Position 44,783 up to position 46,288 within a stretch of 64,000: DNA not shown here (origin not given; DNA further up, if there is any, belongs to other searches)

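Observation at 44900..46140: Single GcvT/DmdA-family gene with sharply elevated GC content, boundaries matching the CDS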

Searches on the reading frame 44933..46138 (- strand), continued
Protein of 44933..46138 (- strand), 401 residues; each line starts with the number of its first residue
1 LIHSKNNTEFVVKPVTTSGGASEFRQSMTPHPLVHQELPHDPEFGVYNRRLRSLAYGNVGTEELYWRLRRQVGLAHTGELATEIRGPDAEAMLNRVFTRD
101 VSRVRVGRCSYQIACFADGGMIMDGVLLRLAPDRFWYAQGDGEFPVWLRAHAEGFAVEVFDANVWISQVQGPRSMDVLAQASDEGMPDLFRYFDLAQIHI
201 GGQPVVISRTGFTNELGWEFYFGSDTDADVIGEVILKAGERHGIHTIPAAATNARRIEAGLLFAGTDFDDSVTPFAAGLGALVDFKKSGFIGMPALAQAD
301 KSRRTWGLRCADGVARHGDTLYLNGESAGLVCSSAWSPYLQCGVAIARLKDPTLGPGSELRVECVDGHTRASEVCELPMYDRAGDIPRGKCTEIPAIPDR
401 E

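Call 48: search_protein_families(library=ncbifam, proteins=[L107:622-1812:+, L110:41-1231:+, L079:8096-9277:+, L084:4133-5329:+, L105:10001-11197:+, L054:6256-7434:+, L078:10001-11128:+, L115:3374-4498:+, L071:9418-10539:+], max_evalue=1e-40)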
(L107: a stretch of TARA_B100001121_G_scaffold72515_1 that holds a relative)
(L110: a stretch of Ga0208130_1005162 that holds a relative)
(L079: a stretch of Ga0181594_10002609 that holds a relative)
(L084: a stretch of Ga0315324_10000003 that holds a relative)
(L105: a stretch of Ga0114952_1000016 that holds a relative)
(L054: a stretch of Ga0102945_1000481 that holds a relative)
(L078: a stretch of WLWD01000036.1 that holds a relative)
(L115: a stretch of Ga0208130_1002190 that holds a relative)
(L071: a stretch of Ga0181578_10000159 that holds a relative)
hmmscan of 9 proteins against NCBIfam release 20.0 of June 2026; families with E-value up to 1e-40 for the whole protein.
L107:622-1812:+ (397 aa): 3 families
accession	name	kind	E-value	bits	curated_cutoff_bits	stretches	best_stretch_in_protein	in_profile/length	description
NF009133.0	PRK12486.1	equivalog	4.9e-57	193.5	410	1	61-368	46-360/369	dimethylsulfoniopropionate demethylase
NF053776.1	TmaoDeMthMsil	equivalog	2.2e-55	188.5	1100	1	40-386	399-762/763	trimethylamine N-oxide demethylase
NF001567.0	PRK00389.1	subfamily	9.9e-43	146.4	300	1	81-380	57-355/359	glycine cleavage system aminomethyltransferase GcvT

L110:41-1231:+ (397 aa): 3 families
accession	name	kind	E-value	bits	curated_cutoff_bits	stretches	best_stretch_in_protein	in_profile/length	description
NF053776.1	TmaoDeMthMsil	equivalog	2.7e-58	198.1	1100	1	17-386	379-762/763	trimethylamine N-oxide demethylase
NF009133.0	PRK12486.1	equivalog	2.2e-57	194.6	410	1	61-368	46-360/369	dimethylsulfoniopropionate demethylase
NF001567.0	PRK00389.1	subfamily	8.2e-43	146.7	300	1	81-379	57-354/359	glycine cleavage system aminomethyltransferase GcvT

L079:8096-9277:+ (394 aa): 2 families
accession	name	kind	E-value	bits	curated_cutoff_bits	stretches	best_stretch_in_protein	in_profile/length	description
NF053776.1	TmaoDeMthMsil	equivalog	1.8e-52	178.9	1100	1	39-381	404-758/763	trimethylamine N-oxide demethylase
NF009133.0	PRK12486.1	equivalog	3.7e-49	167.6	410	1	35-367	28-360/369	dimethylsulfoniopropionate demethylase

L084:4133-5329:+ (399 aa): 2 families
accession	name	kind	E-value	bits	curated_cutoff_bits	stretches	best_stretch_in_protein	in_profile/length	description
NF009133.0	PRK12486.1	equivalog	6.4e-51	173.4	410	1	35-369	28-357/369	dimethylsulfoniopropionate demethylase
NF053776.1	TmaoDeMthMsil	equivalog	6.4e-49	167.2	1100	1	35-386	400-758/763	trimethylamine N-oxide demethylase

L105:10001-11197:+ (399 aa): 2 families
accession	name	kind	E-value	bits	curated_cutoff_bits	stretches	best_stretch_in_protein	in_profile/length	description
NF053776.1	TmaoDeMthMsil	equivalog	4.1e-56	190.9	1100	1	40-386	399-759/763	trimethylamine N-oxide demethylase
NF009133.0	PRK12486.1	equivalog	7.6e-50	169.9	410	1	41-375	28-364/369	dimethylsulfoniopropionate demethylase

L054:6256-7434:+ (393 aa): 2 families
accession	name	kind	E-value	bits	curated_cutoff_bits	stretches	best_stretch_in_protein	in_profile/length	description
NF053776.1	TmaoDeMthMsil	equivalog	1.9e-53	182.1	1100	1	39-378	401-757/763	trimethylamine N-oxide demethylase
NF009133.0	PRK12486.1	equivalog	9.6e-41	139.9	410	0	40-371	30-365/369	dimethylsulfoniopropionate demethylase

L078:10001-11128:+ (376 aa): 2 families
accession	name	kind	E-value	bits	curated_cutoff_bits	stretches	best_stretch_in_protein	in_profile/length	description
NF053776.1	TmaoDeMthMsil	equivalog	1.4e-57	195.8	1100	1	34-367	412-762/763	trimethylamine N-oxide demethylase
NF009133.0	PRK12486.1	equivalog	5.7e-49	167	410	1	22-353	28-363/369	dimethylsulfoniopropionate demethylase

L115:3374-4498:+ (375 aa): 3 families
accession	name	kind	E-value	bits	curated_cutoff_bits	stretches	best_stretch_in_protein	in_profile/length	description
NF053776.1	TmaoDeMthMsil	equivalog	1.9e-58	198.6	1100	1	22-365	401-762/763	trimethylamine N-oxide demethylase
NF009133.0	PRK12486.1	equivalog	2.6e-54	184.5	410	1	22-344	29-357/369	dimethylsulfoniopropionate demethylase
NF001567.0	PRK00389.1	subfamily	7.9e-44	150.1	300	1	59-359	55-355/359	glycine cleavage system aminomethyltransferase GcvT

L071:9418-10539:+ (374 aa): 3 families
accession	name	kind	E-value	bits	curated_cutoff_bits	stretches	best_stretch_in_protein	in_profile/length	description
NF053776.1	TmaoDeMthMsil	equivalog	1.6e-56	192.3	1100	1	32-367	410-762/763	trimethylamine N-oxide demethylase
NF009133.0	PRK12486.1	equivalog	6e-50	170.2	410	1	22-350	28-361/369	dimethylsulfoniopropionate demethylase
NF001567.0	PRK00389.1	subfamily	6.5e-42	143.8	300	1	61-363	56-357/359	glycine cleavage system aminomethyltransferase GcvT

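Call 50: find_encoding_contigs(protein=P0004, flank=3000, max_places=3)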
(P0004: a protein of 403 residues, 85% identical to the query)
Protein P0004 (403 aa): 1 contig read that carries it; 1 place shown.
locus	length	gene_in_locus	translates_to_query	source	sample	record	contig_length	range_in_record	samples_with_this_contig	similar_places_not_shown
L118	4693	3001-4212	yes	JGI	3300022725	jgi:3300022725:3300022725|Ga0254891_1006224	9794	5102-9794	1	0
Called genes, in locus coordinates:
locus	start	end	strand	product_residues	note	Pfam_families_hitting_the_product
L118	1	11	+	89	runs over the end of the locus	PF00312:Ribosomal_S15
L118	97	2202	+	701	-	PF01138:RNase_PH, PF03725:RNase_PH_C, PF03726:PNPase, PF01138:RNase_PH, PF00013:KH_1, PF00575:S1, PF23459:S1_RRP5 (weak)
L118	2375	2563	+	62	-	PF07927:HicA_toxin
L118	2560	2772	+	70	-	PF15919:HicB_lk_antitox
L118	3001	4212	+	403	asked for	PF01571:GCV_T, PF08669:GCV_T_C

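Call 51: find_encoding_contigs(protein=P0012, flank=3000, max_places=3)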
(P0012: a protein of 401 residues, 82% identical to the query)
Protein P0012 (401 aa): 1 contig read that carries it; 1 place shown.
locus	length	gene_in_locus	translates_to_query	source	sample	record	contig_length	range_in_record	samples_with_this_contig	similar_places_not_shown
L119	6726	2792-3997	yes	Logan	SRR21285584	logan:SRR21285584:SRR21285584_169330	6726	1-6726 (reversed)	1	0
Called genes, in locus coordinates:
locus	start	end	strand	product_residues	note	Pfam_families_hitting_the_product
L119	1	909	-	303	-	?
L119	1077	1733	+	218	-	-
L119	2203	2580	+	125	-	-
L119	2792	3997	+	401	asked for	PF01571:GCV_T, PF08669:GCV_T_C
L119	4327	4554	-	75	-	-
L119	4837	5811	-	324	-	PF01073:3Beta_HSD, PF01370:Epimerase, PF02719:Polysacc_synt_2 (weak), PF04321:RmlD_sub_bind, PF13460:NAD_binding_10 (weak), PF16363:GDP_Man_Dehyd, PF07993:NAD_binding_4 (faint)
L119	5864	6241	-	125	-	PF00106:adh_short, PF13561:adh_short_C2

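Call 52: find_encoding_contigs(protein=P0026, flank=3000, max_places=4)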
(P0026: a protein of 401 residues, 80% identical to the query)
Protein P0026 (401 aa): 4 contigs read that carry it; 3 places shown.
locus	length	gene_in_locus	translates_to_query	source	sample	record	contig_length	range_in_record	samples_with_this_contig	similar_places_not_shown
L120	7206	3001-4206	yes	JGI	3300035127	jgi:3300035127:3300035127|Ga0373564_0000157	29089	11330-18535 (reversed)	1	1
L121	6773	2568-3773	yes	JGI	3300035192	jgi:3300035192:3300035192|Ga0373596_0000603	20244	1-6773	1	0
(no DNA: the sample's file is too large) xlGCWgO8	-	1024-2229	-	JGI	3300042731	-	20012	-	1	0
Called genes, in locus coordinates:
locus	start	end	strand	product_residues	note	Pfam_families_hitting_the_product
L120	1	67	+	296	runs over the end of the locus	-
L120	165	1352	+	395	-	PF01103:Omp85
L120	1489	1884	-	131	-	-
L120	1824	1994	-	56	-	-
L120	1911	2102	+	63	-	-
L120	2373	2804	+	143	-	-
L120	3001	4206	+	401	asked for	PF01571:GCV_T, PF08669:GCV_T_C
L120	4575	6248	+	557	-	-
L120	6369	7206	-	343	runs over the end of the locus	PF03193:RsgA_GTPase, PF00005:ABC_tran (weak), PF01926:MMR_HSR1 (weak)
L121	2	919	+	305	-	PF01103:Omp85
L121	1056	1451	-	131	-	-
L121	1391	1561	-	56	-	-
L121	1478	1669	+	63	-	-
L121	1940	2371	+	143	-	-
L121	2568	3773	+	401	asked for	PF01571:GCV_T, PF08669:GCV_T_C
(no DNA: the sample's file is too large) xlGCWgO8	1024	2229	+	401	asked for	PF01571:GCV_T, PF08669:GCV_T_C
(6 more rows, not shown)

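Call 67: search_protein_families(library=pfam, proteins=[L054:7473-8327:+, L061:6033-6926:+, L076:1677-2573:+, L071:10567-12174:+, L071:12199-12978:+, L071:12893-13849:+, L071:13852-15474:+, L078:11176-12048:+, L084:6231-8588:+, L105:10903-12888:+], max_evalue=0.00001)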
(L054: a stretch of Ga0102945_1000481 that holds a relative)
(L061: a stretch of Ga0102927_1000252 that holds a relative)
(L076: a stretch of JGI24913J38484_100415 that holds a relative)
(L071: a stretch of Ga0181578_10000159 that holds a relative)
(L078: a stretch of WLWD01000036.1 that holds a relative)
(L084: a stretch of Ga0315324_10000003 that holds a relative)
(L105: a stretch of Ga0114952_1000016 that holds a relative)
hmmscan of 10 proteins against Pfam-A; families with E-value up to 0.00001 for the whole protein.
L054:7473-8327:+ (284 aa): 0 families

L061:6033-6926:+ (297 aa): 0 families

L076:1677-2573:+ (298 aa): 0 families

L071:10567-12174:+ (535 aa): 2 families
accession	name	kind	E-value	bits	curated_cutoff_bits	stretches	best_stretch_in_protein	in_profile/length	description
PF00501.34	AMP-binding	-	1e-88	298.2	29.9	1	29-393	2-384/384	AMP-binding enzyme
PF13193.12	AMP-binding_C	-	2.6e-18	67.2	24.5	1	444-519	1-76/76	AMP-binding enzyme C-terminal domain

L071:12199-12978:+ (259 aa): 2 families
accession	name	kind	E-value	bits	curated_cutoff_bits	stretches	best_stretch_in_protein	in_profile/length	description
PF00378.25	ECH_1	-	3.3e-42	145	27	1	7-236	2-223/251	Enoyl-CoA hydratase/isomerase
PF16113.10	ECH_2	-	5.1e-18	66.1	27.2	1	13-206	3-191/335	Enoyl-CoA hydratase/isomerase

L071:12893-13849:+ (318 aa): 2 families
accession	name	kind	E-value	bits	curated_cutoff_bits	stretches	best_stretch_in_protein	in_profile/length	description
PF00378.25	ECH_1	-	2.8e-43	148.5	27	1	43-278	2-230/251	Enoyl-CoA hydratase/isomerase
PF16113.10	ECH_2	-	1.2e-21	78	27.2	1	47-240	1-190/335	Enoyl-CoA hydratase/isomerase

L071:13852-15474:+ (540 aa): 2 families
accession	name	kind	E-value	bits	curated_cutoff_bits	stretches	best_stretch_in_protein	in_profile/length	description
PF00501.34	AMP-binding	-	4.9e-82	276.2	29.9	1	32-393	4-383/384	AMP-binding enzyme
PF13193.12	AMP-binding_C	-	1e-16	62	24.5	1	445-520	1-76/76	AMP-binding enzyme C-terminal domain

L078:11176-12048:+ (290 aa): 2 families
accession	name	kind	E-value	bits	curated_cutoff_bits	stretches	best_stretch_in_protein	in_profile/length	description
PF00378.25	ECH_1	-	1.4e-47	162.6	27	1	13-245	5-230/251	Enoyl-CoA hydratase/isomerase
PF16113.10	ECH_2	-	5.7e-22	79.1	27.2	1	15-228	2-211/335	Enoyl-CoA hydratase/isomerase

L084:6231-8588:+ (785 aa): 2 families
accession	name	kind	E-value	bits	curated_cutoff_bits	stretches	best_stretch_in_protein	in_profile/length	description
PF00501.34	AMP-binding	-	9.1e-94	314.8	29.9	1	279-644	2-384/384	AMP-binding enzyme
PF13193.12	AMP-binding_C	-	3.7e-20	73.1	24.5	1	695-770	1-76/76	AMP-binding enzyme C-terminal domain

L105:10903-12888:+ (661 aa): 2 families
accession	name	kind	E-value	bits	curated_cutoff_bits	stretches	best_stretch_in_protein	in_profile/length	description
PF00501.34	AMP-binding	-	3e-85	286.8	29.9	1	148-517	3-384/384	AMP-binding enzyme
PF13193.12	AMP-binding_C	-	1.1e-15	58.7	24.5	1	568-643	1-76/76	AMP-binding enzyme C-terminal domain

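Call 84: search_protein_families(library=pfam, proteins=[L040:5598-6635:+, L040:4173-5060:-, L040:2698-4176:-, L040:7130-7408:+, L040:7447-7758:+, L040:7829-8341:+, L040:8482-8760:+, L040:8760-9053:+, L040:9437-9781:+, L040:11288-13744:-], max_evalue=0.001)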
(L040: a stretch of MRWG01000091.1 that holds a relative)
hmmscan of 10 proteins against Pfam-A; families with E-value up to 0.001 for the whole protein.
L040:5598-6635:+ (345 aa): 6 families
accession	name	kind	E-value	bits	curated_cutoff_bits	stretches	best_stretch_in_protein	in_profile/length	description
PF12048.14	DUF3530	-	7.5e-35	121.2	29.8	2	105-178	53-126/310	Protein of unknown function (DUF3530)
PF12697.13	Abhydrolase_6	-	2.1e-06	29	26.3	1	141-258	2-106/217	Alpha/beta hydrolase family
PF00975.26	Thioesterase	-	9.8e-05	23.1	26.4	1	202-251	56-105/226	Thioesterase domain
PF12146.15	Hydrolase_4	-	0.00012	22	27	1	190-278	54-144/239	Serine aminopeptidase, S33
PF02230.22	Abhydrolase_2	-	0.00013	22.3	23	0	209-279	103-168/217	Phospholipase/Carboxylesterase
PF00561.26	Abhydrolase_1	-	0.00074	19.7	25.8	0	141-253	4-103/245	alpha/beta hydrolase fold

L040:4173-5060:- (295 aa): 4 families
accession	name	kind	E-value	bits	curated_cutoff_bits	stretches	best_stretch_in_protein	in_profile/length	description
PF13419.12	HAD_2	-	1.3e-33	117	23.8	1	79-262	1-177/178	Haloacid dehalogenase-like hydrolase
PF00702.32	Hydrolase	-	2e-30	107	26.4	1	79-257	4-191/191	haloacid dehalogenase-like hydrolase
PF13242.12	Hydrolase_like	-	3.8e-12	46.4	22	1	218-288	2-75/75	HAD-hyrolase-like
PF12710.13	HAD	-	0.00014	22.7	27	1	79-254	1-189/189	haloacid dehalogenase-like hydrolase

L040:2698-4176:- (492 aa): 2 families
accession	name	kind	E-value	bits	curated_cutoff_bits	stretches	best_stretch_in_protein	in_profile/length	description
PF00425.24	Chorismate_bind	-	4e-96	321.9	27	1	222-475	2-257/257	chorismate binding enzyme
PF04715.19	Anth_synt_I_N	-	3.7e-34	118.4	23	1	26-169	1-140/140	Anthranilate synthase component I, N terminal region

L040:7130-7408:+ (92 aa): 0 families

L040:7447-7758:+ (103 aa): 0 families

L040:7829-8341:+ (170 aa): 0 families

L040:8482-8760:+ (92 aa): 1 family
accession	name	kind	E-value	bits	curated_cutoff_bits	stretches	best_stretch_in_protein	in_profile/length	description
PF05015.19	HigB-like_toxin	-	4.8e-26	91.5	27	1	3-92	1-91/91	RelE-like toxin of type II toxin-antitoxin system HigB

L040:8760-9053:+ (97 aa): 2 families
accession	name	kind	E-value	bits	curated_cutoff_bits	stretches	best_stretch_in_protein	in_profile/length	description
PF01381.28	HTH_3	-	1.1e-08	35.4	23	1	17-66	4-53/55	Helix-turn-helix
PF13560.12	HTH_31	-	3e-05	24.7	27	1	22-67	14-60/64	Helix-turn-helix domain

L040:9437-9781:+ (114 aa): 6 families
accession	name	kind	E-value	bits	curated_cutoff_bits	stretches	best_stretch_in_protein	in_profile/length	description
PF13560.12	HTH_31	-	2.8e-09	37.6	27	1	32-87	2-56/64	Helix-turn-helix domain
PF01381.28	HTH_3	-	2.5e-07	31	23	1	38-88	3-51/55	Helix-turn-helix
PF12844.13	HTH_19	-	9.9e-07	29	30.2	1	36-88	4-54/64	Helix-turn-helix domain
PF04545.22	Sigma70_r4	-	0.00024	21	24.1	1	34-66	10-42/50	Sigma-70, region 4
PF13413.12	HTH_25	-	0.00034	20.8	24.6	1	36-75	2-41/62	Helix-turn-helix domain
PF13744.12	HTH_37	-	0.00077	19.7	27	0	33-91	20-77/80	Helix-turn-helix domain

L040:11288-13744:- (818 aa): 3 families
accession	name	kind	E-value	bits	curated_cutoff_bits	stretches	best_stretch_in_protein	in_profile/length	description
PF00593.30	TonB_dep_Rec_b-barrel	-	2.6e-49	169.7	27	1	232-775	17-436/436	TonB dependent receptor-like, beta-barrel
PF07715.20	Plug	-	8.3e-11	42.8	23.9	1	56-166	5-107/107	TonB-dependent Receptor Plug Domain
PF14905.12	OMP_b-brl_3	-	0.00027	20.6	27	0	480-788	114-386/408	Outer membrane protein beta-barrel family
